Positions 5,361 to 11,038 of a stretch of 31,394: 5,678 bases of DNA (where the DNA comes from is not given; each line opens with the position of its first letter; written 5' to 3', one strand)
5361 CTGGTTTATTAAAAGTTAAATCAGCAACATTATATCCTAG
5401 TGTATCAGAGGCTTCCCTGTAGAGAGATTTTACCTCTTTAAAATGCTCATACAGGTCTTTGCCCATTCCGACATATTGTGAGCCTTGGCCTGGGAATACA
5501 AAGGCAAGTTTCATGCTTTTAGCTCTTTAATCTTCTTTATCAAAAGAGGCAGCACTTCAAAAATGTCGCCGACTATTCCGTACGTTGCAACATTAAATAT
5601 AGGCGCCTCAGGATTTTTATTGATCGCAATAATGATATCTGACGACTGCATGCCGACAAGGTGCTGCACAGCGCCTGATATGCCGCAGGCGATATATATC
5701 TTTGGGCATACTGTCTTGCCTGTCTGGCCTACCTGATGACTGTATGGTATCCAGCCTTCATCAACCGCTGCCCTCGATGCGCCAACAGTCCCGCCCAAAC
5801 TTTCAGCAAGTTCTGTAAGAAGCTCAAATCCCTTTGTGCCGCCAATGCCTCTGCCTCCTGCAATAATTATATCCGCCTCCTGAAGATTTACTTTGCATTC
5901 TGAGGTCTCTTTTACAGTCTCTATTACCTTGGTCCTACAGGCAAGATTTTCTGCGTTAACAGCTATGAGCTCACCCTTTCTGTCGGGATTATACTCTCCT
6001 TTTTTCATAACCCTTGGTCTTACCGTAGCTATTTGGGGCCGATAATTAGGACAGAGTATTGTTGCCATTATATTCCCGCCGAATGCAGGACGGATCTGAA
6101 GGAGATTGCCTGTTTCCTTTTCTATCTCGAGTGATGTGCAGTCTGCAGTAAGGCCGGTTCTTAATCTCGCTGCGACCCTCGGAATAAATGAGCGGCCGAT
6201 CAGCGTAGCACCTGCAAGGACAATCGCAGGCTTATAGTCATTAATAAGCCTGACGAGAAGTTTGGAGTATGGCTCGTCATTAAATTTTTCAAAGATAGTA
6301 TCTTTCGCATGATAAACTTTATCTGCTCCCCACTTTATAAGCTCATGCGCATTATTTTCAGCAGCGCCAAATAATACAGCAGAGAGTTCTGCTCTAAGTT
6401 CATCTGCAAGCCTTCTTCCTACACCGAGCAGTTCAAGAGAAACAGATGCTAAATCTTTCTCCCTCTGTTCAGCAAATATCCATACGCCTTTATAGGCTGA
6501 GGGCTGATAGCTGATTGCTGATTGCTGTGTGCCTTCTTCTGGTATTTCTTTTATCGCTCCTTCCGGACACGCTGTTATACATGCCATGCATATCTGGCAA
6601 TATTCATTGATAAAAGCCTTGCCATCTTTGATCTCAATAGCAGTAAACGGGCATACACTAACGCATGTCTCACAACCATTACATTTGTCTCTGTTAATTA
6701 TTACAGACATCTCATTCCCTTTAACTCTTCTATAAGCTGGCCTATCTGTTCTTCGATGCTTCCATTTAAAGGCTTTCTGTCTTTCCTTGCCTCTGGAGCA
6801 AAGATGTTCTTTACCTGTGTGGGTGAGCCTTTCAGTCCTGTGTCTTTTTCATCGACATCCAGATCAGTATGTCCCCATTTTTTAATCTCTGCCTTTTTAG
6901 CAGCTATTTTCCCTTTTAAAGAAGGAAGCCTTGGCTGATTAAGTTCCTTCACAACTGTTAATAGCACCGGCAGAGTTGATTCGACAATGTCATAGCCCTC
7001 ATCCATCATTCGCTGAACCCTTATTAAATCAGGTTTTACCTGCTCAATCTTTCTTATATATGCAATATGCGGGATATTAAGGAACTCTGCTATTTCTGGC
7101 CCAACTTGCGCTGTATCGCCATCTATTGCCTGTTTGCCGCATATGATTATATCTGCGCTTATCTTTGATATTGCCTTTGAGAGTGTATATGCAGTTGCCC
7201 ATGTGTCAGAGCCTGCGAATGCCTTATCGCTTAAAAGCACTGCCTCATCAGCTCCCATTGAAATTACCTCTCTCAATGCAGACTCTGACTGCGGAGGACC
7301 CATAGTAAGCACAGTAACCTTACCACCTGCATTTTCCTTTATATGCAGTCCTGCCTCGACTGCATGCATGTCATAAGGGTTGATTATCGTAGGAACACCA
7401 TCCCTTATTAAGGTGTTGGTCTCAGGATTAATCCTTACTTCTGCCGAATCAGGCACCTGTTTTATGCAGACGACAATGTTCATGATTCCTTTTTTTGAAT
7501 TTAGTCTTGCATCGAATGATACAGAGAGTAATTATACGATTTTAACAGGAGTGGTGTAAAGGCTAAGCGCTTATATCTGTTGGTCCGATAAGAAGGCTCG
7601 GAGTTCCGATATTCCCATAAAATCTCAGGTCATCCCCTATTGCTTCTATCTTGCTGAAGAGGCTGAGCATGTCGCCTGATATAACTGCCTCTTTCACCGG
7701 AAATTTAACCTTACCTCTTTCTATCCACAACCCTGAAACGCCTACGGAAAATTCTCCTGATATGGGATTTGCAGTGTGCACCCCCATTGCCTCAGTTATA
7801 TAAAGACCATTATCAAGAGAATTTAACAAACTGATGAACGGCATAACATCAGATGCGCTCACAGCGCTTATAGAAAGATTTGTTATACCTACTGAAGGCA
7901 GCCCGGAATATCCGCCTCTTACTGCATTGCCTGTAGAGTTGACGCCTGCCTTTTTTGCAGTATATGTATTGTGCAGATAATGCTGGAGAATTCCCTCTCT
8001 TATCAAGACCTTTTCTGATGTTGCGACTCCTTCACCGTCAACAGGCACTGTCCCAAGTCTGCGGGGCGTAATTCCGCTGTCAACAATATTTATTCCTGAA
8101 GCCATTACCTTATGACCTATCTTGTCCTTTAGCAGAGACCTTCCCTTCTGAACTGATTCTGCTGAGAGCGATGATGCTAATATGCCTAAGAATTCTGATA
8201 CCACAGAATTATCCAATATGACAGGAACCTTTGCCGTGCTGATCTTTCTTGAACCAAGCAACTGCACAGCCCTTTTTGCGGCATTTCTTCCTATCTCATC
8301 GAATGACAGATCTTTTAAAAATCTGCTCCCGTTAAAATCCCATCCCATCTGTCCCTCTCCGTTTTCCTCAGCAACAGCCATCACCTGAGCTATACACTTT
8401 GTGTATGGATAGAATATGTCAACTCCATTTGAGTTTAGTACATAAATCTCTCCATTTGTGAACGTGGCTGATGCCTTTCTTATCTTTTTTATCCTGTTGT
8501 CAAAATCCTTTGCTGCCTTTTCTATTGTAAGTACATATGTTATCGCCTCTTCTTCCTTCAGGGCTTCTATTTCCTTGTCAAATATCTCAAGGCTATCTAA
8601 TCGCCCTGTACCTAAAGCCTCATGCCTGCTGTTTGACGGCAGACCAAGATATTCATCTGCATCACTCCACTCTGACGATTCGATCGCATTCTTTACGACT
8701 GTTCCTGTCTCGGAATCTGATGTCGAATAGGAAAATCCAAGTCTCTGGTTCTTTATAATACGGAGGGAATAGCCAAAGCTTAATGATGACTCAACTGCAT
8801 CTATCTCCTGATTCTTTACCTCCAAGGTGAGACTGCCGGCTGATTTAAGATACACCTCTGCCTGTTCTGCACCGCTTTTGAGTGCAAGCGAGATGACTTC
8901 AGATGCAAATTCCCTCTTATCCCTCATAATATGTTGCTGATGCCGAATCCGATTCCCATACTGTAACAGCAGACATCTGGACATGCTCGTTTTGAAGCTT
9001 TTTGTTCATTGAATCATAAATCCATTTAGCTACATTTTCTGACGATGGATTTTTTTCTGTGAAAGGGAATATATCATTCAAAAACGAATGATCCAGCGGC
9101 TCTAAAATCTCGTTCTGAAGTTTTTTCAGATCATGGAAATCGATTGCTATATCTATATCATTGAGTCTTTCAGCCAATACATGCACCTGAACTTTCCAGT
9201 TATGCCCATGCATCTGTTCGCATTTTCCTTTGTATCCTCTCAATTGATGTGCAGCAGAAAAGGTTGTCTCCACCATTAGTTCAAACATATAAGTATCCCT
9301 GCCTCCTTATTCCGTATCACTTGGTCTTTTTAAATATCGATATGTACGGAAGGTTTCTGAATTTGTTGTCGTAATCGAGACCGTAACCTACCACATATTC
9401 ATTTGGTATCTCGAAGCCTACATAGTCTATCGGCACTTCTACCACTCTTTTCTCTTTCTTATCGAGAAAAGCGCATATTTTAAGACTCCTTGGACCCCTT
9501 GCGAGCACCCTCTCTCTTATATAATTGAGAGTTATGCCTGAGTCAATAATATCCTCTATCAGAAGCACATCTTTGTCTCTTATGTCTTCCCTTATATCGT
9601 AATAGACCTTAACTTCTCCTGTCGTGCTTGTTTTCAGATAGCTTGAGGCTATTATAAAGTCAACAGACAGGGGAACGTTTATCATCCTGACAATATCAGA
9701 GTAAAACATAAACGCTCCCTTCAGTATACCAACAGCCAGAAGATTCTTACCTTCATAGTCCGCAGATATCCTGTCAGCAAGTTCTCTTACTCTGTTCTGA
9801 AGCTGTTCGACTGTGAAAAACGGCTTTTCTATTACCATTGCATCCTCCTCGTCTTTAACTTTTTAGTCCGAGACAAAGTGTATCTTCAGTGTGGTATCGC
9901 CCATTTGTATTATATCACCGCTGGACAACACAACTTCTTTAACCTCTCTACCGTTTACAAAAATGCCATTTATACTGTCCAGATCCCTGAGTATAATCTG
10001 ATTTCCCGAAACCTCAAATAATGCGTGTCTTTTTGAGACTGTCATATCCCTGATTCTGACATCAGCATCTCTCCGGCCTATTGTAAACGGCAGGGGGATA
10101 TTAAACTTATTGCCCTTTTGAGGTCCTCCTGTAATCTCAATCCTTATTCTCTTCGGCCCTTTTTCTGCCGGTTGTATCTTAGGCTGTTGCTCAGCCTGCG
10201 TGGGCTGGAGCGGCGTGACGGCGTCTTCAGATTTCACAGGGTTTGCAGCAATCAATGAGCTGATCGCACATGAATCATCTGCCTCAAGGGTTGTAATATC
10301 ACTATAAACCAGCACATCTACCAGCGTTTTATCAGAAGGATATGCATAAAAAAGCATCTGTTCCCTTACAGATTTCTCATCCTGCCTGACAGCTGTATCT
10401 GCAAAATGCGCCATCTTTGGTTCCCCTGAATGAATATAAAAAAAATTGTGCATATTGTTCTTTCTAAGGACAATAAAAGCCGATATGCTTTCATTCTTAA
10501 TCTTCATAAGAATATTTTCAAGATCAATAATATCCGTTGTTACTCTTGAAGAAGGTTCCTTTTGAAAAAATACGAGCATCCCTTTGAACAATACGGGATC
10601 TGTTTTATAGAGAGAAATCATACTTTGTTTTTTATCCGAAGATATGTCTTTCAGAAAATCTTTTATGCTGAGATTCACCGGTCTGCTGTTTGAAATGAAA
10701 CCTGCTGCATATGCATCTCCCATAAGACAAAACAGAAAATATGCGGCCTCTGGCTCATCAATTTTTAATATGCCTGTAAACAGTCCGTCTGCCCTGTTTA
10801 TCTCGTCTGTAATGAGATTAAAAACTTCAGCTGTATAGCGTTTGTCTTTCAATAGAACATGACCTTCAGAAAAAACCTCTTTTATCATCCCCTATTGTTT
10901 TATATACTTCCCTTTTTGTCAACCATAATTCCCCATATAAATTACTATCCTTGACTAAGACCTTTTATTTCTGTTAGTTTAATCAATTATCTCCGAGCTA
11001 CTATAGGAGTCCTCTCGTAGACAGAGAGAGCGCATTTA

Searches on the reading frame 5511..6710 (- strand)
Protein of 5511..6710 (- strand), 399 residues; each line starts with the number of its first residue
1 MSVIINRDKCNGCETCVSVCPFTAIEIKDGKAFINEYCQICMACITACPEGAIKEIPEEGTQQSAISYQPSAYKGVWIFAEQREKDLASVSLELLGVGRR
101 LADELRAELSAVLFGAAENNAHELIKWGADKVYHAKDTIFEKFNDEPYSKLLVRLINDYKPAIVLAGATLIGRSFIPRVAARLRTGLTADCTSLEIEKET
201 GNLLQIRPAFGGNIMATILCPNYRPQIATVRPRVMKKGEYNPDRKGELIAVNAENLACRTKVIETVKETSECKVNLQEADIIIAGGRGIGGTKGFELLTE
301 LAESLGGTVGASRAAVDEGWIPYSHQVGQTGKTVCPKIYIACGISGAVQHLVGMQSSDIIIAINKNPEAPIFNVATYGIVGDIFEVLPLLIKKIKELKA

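Call 55: search_protein_families(library=pfam, proteins=[window:5511-6710:-], max_evalue=0.00001)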
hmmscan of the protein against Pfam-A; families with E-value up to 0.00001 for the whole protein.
window:5511-6710:- (399 aa): 9 families
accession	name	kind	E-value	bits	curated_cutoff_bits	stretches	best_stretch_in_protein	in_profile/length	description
PF01012.27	ETF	-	1.9e-46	158.6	26.7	1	76-254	1-179/181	Electron transfer flavoprotein domain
PF00766.25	ETF_alpha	-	1.5e-36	124.7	27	1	275-355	1-81/81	Electron transfer flavoprotein FAD-binding domain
PF00037.32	Fer4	-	1.8e-11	43.8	21.1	1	3-26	1-24/24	4Fe-4S binding domain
PF12837.12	Fer4_6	-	2.4e-08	33.9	25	1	4-24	3-23/24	4Fe-4S binding domain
PF13484.11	Fer4_16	-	2.9e-08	34.8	30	0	38-80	2-44/66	4Fe-4S double cluster binding domain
PF13237.11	Fer4_10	-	5.7e-08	33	25.5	1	3-49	2-53/53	4Fe-4S dicluster domain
PF13187.11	Fer4_9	-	1.1e-07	32.2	27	1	9-53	1-52/52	4Fe-4S dicluster domain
PF12797.12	Fer4_2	-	1.5e-06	28.3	24.5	0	3-22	3-22/22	4Fe-4S binding domain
PF12838.12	Fer4_7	-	6.2e-06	27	27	1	9-52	1-52/52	4Fe-4S dicluster domain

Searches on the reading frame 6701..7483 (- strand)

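Call 55: search_protein_families(library=pfam, proteins=[window:6701-7483:-], max_evalue=0.00001)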
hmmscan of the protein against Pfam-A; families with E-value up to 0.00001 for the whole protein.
window:6701-7483:- (260 aa): 1 family
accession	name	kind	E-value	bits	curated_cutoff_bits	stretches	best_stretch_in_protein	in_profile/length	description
PF01012.27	ETF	-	3.2e-49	167.6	26.7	1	23-207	2-180/181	Electron transfer flavoprotein domain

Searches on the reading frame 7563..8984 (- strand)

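Call 55: search_protein_families(library=pfam, proteins=[window:7563-8984:-], max_evalue=0.00001)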
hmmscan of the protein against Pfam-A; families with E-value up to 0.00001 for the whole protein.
window:7563-8984:- (473 aa): 3 families
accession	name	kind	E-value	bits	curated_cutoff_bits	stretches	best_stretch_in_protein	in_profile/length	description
PF19289.4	PmbA_TldD_3rd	-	3.5e-73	245.8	22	1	251-471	2-218/220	PmbA/TldA metallopeptidase C-terminal domain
PF19290.4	PmbA_TldD_2nd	-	1.1e-18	68.2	20.9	1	139-243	3-109/109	PmbA/TldA metallopeptidase central domain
PF01523.21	PmbA_TldD_1st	-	4.8e-10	39.9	20.9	1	42-102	1-63/65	PmbA/TldA metallopeptidase domain 1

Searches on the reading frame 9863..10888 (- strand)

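Call 55: search_protein_families(library=pfam, proteins=[window:9863-10888:-], max_evalue=0.00001)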
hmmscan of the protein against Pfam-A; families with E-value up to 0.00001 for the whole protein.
window:9863-10888:- (341 aa): 2 families
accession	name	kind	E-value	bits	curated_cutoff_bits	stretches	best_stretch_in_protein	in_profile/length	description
PF00498.31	FHA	-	4.3e-18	66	20.7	1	269-330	2-67/67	FHA domain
PF16697.10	Yop-YscD_cpl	-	1.3e-11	45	33.2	1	252-336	2-90/94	Inner membrane component of T3SS, cytoplasmic domain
